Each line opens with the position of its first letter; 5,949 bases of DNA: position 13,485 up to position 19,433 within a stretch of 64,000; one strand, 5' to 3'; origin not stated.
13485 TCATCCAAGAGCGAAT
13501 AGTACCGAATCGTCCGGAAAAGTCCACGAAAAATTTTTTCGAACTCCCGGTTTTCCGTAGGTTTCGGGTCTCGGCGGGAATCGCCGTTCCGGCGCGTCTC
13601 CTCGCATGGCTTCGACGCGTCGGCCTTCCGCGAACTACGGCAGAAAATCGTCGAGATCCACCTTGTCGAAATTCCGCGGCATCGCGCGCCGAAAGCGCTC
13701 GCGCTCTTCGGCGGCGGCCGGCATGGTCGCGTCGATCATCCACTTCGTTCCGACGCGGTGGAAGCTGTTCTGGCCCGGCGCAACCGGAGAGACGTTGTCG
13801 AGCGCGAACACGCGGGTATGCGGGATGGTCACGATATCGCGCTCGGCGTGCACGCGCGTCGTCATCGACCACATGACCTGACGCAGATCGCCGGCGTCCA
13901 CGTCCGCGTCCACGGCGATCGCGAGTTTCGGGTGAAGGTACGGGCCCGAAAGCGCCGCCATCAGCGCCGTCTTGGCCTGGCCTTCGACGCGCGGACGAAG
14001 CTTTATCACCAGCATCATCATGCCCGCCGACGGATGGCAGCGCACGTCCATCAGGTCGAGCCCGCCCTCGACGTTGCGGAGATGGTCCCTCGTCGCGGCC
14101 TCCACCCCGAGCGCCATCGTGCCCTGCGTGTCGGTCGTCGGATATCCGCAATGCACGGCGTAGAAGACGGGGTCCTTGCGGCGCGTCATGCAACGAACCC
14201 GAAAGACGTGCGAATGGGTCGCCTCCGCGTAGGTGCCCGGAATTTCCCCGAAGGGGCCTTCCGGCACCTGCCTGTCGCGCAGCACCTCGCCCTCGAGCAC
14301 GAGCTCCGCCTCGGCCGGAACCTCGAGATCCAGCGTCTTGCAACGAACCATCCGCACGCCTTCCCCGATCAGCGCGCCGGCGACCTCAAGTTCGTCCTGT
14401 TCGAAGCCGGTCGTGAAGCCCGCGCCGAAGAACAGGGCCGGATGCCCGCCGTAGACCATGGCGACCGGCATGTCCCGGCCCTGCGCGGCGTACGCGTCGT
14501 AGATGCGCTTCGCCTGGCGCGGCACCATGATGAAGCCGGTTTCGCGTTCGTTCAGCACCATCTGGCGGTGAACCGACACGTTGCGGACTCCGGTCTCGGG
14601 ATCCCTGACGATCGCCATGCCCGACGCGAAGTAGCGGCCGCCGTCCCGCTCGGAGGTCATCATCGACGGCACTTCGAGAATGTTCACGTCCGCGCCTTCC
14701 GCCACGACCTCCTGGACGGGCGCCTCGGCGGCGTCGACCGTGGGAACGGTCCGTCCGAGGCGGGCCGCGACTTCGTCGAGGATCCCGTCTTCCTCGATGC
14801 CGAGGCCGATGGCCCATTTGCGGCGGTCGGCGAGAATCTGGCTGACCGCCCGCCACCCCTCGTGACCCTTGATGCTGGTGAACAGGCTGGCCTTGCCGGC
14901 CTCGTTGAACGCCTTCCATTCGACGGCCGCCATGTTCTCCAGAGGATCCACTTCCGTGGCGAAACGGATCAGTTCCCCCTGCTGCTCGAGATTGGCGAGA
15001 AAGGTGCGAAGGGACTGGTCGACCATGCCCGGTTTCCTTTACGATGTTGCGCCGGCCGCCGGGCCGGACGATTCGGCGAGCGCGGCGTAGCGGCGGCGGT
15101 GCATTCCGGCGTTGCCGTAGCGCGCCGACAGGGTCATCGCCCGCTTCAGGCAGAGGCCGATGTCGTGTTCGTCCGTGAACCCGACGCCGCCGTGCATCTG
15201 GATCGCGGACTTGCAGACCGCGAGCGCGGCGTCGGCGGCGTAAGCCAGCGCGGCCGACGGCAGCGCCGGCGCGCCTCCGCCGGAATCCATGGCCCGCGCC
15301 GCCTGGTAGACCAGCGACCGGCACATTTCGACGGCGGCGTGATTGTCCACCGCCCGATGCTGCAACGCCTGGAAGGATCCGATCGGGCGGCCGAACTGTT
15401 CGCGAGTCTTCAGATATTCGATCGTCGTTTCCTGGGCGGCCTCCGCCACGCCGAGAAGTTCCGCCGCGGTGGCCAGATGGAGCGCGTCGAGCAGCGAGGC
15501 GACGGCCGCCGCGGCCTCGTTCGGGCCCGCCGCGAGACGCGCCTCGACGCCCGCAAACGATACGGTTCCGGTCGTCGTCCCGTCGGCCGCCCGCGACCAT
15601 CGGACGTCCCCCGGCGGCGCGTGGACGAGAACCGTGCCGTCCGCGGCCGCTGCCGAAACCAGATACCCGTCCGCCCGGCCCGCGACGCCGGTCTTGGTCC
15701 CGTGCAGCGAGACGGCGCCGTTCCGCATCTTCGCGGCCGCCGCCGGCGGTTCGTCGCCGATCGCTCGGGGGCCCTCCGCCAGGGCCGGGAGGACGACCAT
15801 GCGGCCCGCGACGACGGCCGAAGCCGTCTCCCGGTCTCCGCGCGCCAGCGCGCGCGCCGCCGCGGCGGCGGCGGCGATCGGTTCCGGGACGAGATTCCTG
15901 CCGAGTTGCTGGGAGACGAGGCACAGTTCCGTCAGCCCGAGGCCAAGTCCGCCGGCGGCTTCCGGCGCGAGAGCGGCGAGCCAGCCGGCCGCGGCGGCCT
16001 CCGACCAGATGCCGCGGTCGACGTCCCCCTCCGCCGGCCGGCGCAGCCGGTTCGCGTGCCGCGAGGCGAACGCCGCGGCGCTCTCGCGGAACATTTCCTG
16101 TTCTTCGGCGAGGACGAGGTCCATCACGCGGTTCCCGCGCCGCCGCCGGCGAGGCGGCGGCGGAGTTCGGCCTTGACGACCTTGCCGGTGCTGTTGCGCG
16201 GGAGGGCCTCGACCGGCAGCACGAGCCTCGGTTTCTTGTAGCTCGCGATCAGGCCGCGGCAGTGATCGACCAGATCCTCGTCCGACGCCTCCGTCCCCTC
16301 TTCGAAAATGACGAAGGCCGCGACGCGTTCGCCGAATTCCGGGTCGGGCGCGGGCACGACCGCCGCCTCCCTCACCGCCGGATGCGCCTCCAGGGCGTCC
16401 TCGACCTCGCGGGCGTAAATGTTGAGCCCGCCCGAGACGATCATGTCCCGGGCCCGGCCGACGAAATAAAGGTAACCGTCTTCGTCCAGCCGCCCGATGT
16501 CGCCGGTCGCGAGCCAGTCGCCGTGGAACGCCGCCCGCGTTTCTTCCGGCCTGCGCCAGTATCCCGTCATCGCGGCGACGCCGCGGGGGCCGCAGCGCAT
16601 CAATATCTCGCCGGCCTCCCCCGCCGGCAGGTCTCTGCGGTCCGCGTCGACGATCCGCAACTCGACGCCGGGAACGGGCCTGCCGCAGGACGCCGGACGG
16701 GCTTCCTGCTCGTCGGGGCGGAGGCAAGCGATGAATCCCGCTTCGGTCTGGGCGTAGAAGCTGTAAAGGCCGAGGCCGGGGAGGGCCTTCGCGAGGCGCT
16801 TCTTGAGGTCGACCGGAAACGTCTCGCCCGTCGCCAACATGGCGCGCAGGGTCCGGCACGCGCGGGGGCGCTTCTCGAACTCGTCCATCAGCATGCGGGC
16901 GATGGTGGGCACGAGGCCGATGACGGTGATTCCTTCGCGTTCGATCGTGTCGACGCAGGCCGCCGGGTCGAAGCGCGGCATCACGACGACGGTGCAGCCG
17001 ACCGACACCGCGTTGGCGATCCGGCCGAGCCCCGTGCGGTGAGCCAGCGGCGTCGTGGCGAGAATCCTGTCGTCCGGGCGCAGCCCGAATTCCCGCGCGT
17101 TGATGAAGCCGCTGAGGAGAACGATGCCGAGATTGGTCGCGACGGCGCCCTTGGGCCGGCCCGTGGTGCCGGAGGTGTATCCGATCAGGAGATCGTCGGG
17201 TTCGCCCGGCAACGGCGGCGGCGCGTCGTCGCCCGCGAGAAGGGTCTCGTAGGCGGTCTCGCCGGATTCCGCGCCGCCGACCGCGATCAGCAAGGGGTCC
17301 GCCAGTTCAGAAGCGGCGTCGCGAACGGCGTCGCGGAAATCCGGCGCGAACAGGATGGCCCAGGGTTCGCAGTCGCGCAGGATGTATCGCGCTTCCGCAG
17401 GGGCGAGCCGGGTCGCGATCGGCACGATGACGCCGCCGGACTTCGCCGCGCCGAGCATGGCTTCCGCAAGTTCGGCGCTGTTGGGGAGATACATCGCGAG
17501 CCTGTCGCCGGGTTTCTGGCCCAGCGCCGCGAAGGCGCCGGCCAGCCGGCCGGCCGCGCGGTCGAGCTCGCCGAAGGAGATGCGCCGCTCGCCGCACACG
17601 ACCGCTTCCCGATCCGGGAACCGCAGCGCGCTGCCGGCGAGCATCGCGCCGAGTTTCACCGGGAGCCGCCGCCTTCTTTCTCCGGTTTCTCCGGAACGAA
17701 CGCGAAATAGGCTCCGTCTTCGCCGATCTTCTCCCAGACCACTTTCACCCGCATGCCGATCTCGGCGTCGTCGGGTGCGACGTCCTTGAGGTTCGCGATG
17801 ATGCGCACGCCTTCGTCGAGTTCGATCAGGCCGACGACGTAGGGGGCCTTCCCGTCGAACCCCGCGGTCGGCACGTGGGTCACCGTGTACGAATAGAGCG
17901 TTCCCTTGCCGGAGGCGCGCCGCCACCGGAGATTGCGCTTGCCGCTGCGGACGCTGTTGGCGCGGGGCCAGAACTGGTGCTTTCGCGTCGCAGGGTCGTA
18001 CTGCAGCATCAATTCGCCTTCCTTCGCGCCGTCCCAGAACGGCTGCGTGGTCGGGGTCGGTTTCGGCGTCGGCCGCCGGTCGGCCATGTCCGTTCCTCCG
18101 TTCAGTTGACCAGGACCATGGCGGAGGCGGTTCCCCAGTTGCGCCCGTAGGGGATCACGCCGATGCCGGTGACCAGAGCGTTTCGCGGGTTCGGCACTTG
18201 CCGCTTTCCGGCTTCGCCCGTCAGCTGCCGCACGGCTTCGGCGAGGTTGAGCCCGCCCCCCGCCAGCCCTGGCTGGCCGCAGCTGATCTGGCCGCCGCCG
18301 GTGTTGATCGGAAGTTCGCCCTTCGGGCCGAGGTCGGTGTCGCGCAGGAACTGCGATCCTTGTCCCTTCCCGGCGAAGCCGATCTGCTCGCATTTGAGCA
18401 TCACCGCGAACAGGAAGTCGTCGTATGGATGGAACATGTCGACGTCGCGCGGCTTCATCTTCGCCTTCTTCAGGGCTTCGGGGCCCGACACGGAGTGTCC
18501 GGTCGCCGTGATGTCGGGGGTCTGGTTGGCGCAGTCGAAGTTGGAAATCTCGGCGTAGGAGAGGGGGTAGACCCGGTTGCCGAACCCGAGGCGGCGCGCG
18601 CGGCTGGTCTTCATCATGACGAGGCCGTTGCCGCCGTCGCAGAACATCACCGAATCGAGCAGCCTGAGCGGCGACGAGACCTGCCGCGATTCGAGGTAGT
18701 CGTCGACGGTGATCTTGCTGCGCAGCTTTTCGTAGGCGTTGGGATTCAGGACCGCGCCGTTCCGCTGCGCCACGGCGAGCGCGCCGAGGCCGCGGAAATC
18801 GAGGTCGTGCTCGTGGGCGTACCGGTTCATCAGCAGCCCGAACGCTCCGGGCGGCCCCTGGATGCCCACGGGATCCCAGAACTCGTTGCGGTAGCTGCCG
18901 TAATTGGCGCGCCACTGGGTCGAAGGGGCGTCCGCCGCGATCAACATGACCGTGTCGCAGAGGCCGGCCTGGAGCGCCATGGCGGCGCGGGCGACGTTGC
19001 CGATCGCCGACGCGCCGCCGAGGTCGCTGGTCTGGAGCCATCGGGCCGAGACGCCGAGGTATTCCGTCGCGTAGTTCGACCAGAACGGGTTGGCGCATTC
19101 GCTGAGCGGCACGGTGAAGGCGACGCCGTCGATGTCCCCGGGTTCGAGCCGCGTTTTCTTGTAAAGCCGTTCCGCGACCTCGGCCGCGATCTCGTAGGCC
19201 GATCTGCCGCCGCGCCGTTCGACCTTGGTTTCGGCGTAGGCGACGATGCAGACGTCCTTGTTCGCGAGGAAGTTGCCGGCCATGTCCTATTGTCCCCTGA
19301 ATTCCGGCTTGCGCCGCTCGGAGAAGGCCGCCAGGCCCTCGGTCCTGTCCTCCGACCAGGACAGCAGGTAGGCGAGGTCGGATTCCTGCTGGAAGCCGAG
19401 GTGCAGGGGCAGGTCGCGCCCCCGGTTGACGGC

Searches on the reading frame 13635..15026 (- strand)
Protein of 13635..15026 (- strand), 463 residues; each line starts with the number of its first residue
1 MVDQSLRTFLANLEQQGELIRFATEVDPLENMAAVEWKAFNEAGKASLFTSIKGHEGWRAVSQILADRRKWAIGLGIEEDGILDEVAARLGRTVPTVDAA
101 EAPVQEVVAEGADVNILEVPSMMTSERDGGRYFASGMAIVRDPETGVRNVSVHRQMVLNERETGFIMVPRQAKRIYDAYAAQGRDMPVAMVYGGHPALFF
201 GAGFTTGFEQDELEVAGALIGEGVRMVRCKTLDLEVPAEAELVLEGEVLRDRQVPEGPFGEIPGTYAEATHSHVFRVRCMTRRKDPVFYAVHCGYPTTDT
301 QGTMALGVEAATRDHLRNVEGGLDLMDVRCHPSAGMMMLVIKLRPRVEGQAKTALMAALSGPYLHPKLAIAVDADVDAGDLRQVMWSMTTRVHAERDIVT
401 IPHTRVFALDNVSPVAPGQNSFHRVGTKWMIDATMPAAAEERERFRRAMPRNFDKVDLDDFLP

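Call 17: search_protein_families(library=pfam, proteins=[window:13635-15026:-], max_evalue=0.001)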
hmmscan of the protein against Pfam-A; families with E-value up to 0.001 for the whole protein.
window:13635-15026:- (463 aa): 3 families
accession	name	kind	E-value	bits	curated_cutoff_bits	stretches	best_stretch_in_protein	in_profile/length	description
PF01977.22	UbiD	-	1.4e-62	211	23.3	1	97-296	3-206/206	3-octaprenyl-4-hydroxybenzoate carboxy-lyase Rift-related domain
PF20696.2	UbiD_C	-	1.4e-22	80.5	24.2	1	309-433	8-127/127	3-octaprenyl-4-hydroxybenzoate carboxy-lyase C-terminal domain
PF20695.2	UbiD_N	-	4.2e-14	52.8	24.3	1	11-90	2-78/78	3-octaprenyl-4-hydroxybenzoate carboxy-lyase N-terminal domain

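Call 23: find_encoding_contigs(protein=window:13635-15026:-, flank=8000, max_places=10)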
Protein window:13635-15026:- (463 aa): no gene with exactly this product is on record in the collection.

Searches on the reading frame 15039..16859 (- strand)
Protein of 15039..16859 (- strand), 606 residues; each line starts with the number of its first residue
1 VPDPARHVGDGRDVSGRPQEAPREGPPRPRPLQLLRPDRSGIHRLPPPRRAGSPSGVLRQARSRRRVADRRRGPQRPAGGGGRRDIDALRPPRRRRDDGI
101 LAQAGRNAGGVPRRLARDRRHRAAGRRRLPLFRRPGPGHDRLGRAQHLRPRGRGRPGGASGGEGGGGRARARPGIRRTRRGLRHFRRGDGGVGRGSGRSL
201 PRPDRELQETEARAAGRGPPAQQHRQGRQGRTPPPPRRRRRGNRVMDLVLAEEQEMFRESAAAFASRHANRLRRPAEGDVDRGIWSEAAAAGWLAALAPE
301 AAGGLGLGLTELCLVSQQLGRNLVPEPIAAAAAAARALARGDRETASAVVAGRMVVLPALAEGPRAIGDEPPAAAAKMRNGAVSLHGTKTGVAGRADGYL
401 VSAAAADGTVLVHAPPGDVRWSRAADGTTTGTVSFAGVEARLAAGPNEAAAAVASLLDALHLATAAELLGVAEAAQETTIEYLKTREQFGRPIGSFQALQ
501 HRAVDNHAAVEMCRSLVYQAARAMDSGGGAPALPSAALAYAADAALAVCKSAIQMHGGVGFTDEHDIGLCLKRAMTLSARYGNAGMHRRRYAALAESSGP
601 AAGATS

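Call 17: search_protein_families(library=pfam, proteins=[window:15039-16859:-], max_evalue=0.001)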
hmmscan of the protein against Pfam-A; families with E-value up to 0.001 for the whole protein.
window:15039-16859:- (606 aa): 2 families
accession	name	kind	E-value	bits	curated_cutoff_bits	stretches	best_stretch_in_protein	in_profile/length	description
PF00441.29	Acyl-CoA_dh_1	-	6.2e-25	88.5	22.4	1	457-592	11-146/150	Acyl-CoA dehydrogenase, C-terminal domain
PF02771.21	Acyl-CoA_dh_N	-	6.5e-13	49.5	22.9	1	252-324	2-76/113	Acyl-CoA dehydrogenase, N-terminal domain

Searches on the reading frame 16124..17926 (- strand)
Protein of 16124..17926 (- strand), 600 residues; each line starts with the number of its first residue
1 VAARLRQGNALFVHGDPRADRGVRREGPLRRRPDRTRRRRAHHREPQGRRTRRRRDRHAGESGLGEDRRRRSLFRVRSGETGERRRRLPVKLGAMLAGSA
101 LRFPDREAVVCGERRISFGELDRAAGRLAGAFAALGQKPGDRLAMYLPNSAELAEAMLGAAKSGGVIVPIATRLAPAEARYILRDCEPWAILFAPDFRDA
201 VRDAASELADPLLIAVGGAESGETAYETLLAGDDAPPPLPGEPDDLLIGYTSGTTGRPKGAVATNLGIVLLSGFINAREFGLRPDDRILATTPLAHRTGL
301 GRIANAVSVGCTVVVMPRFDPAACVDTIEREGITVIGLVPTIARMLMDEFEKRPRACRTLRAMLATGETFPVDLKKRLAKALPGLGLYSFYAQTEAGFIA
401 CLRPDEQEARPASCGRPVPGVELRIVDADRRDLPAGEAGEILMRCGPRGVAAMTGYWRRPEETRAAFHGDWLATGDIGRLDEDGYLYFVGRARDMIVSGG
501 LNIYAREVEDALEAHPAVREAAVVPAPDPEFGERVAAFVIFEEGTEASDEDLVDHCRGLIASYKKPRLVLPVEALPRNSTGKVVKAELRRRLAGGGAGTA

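Call 17: search_protein_families(library=pfam, proteins=[window:16124-17926:-], max_evalue=0.001)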
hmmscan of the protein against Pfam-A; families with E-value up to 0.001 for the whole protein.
window:16124-17926:- (600 aa): 2 families
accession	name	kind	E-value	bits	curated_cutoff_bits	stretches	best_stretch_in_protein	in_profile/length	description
PF00501.34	AMP-binding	-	1.2e-82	278.2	29.9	1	99-457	4-384/384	AMP-binding enzyme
PF13193.12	AMP-binding_C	-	4.2e-19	69.7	24.5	1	507-582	1-76/76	AMP-binding enzyme C-terminal domain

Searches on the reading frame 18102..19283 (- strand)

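Call 17: search_protein_families(library=pfam, proteins=[window:18102-19283:-], max_evalue=0.001)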
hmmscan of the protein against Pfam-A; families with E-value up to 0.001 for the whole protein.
window:18102-19283:- (393 aa): 2 families
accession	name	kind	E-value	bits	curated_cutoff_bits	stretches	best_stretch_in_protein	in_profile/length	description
PF22691.2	Thiolase_C_1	-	4.2e-39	134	28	1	253-377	10-133/144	Thiolase C-terminal domain-like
PF02803.24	Thiolase_C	-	0.00019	21.5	27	1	243-361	4-104/123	Thiolase, C-terminal domain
